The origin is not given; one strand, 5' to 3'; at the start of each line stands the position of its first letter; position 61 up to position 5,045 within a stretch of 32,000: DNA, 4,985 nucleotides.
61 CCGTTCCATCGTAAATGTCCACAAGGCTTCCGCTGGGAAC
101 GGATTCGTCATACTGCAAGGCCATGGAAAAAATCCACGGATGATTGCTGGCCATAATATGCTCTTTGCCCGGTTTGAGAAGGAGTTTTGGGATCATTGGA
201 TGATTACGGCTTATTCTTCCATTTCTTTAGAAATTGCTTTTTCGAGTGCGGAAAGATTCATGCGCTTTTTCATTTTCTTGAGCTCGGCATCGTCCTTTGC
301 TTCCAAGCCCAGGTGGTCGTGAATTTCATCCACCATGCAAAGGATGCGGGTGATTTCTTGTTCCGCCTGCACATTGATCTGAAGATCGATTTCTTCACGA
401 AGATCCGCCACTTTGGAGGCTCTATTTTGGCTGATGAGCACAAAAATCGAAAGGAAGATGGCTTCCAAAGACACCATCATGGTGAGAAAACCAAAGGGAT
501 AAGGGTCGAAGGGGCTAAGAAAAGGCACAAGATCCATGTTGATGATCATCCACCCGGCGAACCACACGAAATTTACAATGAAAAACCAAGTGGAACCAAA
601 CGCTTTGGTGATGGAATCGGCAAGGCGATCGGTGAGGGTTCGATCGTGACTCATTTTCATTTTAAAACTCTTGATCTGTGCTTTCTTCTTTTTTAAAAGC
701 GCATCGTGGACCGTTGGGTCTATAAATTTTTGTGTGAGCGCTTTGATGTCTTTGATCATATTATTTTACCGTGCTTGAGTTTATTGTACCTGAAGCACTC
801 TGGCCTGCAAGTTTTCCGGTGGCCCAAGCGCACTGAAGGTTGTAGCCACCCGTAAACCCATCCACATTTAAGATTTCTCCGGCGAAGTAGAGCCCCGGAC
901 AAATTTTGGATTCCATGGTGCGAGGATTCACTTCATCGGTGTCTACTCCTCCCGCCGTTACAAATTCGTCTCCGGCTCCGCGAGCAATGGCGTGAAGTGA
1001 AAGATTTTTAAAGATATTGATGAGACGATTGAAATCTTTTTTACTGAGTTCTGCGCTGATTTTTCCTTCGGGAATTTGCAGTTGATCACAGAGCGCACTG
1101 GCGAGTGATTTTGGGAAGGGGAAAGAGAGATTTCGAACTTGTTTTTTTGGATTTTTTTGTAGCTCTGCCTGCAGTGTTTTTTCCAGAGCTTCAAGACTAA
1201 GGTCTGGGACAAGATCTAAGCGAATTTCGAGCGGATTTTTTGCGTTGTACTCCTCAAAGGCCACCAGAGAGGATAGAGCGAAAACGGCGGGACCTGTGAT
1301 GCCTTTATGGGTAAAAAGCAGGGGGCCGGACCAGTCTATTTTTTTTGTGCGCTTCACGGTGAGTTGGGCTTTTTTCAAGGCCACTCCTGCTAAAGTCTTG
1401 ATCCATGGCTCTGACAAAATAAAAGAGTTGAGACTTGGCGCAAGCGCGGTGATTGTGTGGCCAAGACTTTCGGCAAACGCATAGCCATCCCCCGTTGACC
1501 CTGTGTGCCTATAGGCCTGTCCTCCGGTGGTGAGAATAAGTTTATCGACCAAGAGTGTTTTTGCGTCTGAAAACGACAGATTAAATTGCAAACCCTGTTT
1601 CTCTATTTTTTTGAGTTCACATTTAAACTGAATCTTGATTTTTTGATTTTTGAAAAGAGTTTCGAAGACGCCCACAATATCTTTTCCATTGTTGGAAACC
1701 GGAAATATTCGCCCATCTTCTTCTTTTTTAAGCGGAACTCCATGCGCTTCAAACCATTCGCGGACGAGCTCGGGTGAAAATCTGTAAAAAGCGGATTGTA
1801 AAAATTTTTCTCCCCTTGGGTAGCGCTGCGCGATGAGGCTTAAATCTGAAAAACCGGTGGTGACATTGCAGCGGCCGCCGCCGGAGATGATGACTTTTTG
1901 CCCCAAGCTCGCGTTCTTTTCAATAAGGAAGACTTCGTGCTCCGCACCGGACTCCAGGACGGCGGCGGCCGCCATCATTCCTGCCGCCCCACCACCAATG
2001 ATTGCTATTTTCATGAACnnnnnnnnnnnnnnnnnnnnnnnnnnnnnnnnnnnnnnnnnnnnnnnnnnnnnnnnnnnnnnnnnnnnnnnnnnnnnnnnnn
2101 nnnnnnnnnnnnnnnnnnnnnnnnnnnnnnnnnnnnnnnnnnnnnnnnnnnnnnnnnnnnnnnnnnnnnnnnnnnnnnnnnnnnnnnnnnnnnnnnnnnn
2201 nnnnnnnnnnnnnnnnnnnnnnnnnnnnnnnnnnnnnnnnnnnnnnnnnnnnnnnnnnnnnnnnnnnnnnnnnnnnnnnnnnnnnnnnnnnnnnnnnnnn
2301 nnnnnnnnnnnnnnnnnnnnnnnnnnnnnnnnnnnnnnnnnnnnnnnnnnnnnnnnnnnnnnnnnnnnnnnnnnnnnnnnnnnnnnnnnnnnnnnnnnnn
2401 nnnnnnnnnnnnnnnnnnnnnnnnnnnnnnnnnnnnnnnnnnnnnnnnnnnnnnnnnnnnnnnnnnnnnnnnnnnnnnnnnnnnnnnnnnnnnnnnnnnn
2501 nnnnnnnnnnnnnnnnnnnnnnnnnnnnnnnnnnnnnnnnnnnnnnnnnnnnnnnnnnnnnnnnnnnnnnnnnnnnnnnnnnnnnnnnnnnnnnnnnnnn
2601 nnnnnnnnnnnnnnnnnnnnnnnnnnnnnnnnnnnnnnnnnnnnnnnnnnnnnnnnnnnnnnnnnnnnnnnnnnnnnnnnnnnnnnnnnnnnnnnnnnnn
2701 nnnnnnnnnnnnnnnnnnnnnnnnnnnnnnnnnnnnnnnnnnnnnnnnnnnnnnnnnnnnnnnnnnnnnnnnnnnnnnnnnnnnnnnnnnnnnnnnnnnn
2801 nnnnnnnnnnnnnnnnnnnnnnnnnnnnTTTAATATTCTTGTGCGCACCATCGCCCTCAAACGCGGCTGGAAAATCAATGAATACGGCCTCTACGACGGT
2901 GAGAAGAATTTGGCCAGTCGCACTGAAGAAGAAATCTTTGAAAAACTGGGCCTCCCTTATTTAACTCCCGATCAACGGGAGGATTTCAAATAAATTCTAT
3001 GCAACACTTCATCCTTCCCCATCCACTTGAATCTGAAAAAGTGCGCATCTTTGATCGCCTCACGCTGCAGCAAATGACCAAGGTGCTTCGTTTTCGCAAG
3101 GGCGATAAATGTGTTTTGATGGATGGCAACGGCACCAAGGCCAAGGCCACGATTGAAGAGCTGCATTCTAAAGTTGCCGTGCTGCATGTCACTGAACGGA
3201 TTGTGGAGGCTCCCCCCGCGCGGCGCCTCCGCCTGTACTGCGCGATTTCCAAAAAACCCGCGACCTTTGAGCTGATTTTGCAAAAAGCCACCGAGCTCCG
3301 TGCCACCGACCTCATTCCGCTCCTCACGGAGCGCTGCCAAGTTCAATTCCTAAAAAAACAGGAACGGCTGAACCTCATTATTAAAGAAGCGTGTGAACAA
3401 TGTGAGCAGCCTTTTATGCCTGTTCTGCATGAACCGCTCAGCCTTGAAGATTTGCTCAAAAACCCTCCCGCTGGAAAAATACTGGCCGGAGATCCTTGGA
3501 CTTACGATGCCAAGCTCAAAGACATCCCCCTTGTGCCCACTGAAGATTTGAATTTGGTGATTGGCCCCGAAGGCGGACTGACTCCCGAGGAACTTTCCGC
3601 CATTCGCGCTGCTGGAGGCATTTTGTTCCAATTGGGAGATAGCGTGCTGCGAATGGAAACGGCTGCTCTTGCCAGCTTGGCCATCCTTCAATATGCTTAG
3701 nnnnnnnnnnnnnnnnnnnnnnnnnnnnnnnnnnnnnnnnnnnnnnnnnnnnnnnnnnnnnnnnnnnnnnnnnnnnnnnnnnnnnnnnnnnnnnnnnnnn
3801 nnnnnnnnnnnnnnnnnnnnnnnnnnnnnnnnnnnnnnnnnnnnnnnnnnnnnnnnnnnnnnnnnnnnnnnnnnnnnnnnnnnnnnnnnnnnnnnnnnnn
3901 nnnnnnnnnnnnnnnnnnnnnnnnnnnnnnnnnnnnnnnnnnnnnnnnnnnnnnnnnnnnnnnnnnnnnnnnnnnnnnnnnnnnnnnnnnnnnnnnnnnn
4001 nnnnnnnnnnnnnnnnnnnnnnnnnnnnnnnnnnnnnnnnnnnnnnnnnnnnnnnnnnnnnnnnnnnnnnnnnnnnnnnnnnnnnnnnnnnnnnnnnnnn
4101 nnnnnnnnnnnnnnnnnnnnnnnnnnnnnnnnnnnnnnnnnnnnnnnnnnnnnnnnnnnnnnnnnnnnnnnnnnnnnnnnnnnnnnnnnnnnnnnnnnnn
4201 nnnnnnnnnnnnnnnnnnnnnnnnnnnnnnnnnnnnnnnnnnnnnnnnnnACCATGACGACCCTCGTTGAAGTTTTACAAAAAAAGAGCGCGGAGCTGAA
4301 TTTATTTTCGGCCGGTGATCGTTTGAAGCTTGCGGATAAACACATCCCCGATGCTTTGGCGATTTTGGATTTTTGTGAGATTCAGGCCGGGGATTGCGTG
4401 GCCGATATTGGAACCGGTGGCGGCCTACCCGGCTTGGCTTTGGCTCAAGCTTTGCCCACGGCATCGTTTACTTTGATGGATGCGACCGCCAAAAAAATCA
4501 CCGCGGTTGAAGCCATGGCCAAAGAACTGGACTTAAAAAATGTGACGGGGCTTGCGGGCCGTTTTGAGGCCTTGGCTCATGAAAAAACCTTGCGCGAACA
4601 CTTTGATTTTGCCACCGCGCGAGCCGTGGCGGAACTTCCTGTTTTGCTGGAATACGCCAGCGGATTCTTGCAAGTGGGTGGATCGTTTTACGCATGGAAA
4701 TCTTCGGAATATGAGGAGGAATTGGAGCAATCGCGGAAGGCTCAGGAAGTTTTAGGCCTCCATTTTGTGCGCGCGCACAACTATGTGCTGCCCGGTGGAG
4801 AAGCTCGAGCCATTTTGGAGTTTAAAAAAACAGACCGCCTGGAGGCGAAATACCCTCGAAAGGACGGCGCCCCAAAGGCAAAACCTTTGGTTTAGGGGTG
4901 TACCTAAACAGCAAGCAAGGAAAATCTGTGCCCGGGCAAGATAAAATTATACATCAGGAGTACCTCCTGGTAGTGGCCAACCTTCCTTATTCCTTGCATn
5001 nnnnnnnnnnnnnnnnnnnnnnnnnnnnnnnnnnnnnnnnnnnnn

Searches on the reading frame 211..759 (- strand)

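Call 8: search_protein_families(library=pfam, proteins=[window:211-759:-], max_evalue=0.001)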
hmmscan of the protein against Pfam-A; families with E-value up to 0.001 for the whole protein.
window:211-759:- (182 aa): 1 family
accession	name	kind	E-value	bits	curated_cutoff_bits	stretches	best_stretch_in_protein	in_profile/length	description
PF06210.16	DUF1003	-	2.2e-29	102.1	27.4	1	54-155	1-101/103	Protein of unknown function (DUF1003)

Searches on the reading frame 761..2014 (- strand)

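Call 8: search_protein_families(library=pfam, proteins=[window:761-2014:-], max_evalue=0.001)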
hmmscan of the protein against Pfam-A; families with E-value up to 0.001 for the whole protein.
window:761-2014:- (417 aa): 11 families
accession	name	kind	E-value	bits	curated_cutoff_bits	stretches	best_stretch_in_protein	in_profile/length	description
PF03486.20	HI0933_like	-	9e-82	274.6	50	1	2-405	2-243/244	HI0933-like protein Rossmann domain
PF22780.1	HI0933_like_1st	-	4.1e-29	102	27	1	193-340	2-152/165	HI0933-like protein barrel and H2TH domain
PF00890.30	FAD_binding_2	-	1.3e-11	44.8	20.4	1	3-108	2-112/414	FAD binding domain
PF07992.20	Pyr_redox_2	-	1.3e-07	31.8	26.1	1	1-170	1-114/291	Pyridine nucleotide-disulphide oxidoreductase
PF13738.12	Pyr_redox_3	-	4.1e-06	26.7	30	0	116-166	217-268/305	Pyridine nucleotide-disulphide oxidoreductase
PF13454.12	NAD_binding_9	-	1.6e-05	25.4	21.8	1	4-165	1-154/155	FAD-NAD(P)-binding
PF01266.30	DAO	-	2.7e-05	24.3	27.9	1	2-105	1-92/353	FAD dependent oxidoreductase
PF01134.28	GIDA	-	5.5e-05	22.8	22.1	0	357-412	340-388/391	Glucose inhibited division protein A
PF12831.13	FAD_oxidored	-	0.00013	21.9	27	1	3-140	2-117/416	FAD dependent oxidoreductase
PF00070.33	Pyr_redox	-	0.00062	20.7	22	0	2-38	1-35/82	Pyridine nucleotide-disulphide oxidoreductase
PF13450.12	NAD_binding_8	-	0.00095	19.8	21.9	0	5-38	1-32/68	NAD(P)-binding Rossmann-like domain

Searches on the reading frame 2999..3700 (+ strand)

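Call 8: search_protein_families(library=pfam, proteins=[window:2999-3700:+], max_evalue=0.001)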
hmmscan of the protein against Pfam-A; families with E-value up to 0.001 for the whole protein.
window:2999-3700:+ (233 aa): 2 families
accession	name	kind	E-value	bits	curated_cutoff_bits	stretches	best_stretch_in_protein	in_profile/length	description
PF04452.19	Methyltrans_RNA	-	7.3e-38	130.2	23.9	1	76-231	6-165/165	RNA methyltransferase domain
PF20260.4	PUA_4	-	3.2e-08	34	23.9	1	26-56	9-39/48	RNA methyltransferase PUA domain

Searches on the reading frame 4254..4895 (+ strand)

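Call 8: search_protein_families(library=pfam, proteins=[window:4254-4895:+], max_evalue=0.001)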
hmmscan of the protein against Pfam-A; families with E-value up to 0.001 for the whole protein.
window:4254-4895:+ (213 aa): 3 families
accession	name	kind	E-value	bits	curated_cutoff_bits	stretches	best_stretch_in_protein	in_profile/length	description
PF02527.21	GidB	-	1e-34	120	27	1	2-169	6-168/184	rRNA small subunit methyltransferase G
PF13847.12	Methyltransf_31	-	6.4e-08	32.8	27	1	45-162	3-124/145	Methyltransferase domain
PF13649.12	Methyltransf_25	-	2.9e-05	25.1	27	1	49-124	1-73/97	Methyltransferase domain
